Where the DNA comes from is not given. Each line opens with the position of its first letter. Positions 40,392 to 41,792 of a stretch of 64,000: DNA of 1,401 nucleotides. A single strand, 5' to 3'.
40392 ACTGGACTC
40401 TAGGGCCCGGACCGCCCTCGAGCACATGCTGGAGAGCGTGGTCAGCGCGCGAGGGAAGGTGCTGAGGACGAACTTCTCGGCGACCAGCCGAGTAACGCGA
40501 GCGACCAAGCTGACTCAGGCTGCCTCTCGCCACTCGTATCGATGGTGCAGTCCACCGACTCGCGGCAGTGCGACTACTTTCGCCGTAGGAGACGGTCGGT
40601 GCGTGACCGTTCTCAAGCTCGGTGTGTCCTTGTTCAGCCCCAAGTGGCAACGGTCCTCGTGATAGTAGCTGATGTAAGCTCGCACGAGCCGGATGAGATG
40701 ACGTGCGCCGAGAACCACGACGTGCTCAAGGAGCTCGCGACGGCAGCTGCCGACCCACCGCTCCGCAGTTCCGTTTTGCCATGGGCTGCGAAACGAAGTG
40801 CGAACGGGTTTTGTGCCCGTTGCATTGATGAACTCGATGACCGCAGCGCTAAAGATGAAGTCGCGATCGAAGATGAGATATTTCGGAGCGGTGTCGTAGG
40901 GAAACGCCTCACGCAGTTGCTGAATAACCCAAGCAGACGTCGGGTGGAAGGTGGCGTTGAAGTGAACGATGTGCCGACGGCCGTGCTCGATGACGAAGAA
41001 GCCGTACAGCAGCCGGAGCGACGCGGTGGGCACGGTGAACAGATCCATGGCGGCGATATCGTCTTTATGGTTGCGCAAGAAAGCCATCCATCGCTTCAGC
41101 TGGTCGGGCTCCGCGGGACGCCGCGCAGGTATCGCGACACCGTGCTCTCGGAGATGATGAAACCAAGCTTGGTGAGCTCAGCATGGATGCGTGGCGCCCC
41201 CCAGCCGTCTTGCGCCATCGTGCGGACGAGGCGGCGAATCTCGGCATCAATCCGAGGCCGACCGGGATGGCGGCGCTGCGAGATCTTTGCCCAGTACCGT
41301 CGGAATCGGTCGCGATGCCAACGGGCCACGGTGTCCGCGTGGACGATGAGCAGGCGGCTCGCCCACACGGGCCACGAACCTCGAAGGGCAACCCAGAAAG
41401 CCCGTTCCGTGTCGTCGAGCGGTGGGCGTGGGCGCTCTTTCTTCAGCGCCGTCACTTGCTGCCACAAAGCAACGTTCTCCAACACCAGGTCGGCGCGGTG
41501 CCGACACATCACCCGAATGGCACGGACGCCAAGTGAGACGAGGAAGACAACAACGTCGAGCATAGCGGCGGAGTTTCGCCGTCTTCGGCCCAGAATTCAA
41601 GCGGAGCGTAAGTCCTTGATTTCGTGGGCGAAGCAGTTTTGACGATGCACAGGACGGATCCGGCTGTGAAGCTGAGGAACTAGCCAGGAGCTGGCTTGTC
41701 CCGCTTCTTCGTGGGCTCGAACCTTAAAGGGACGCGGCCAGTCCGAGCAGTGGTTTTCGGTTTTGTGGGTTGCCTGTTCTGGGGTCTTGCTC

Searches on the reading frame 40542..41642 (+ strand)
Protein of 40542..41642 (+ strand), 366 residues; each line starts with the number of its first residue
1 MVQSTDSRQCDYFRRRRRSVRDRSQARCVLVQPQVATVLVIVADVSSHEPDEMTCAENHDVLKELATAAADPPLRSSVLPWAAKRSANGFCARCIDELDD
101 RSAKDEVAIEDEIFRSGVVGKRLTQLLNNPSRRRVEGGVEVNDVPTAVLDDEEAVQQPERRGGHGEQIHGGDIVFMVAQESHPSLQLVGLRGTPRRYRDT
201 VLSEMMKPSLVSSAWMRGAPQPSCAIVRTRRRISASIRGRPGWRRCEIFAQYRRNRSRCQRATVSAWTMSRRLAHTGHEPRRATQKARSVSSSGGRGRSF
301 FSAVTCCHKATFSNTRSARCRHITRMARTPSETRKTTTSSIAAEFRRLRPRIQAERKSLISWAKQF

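Call 62: search_protein_families(library=pfam, proteins=[window:40542-41642:+], max_evalue=0.001)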
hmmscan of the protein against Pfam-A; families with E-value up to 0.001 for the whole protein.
window:40542-41642:+ (366 aa): 1 family
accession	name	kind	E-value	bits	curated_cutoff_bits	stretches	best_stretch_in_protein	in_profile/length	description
PF23279.1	TPR_25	-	0.00014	22.4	27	1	49-102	65-115/145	Fungal tetratrico peptide repeats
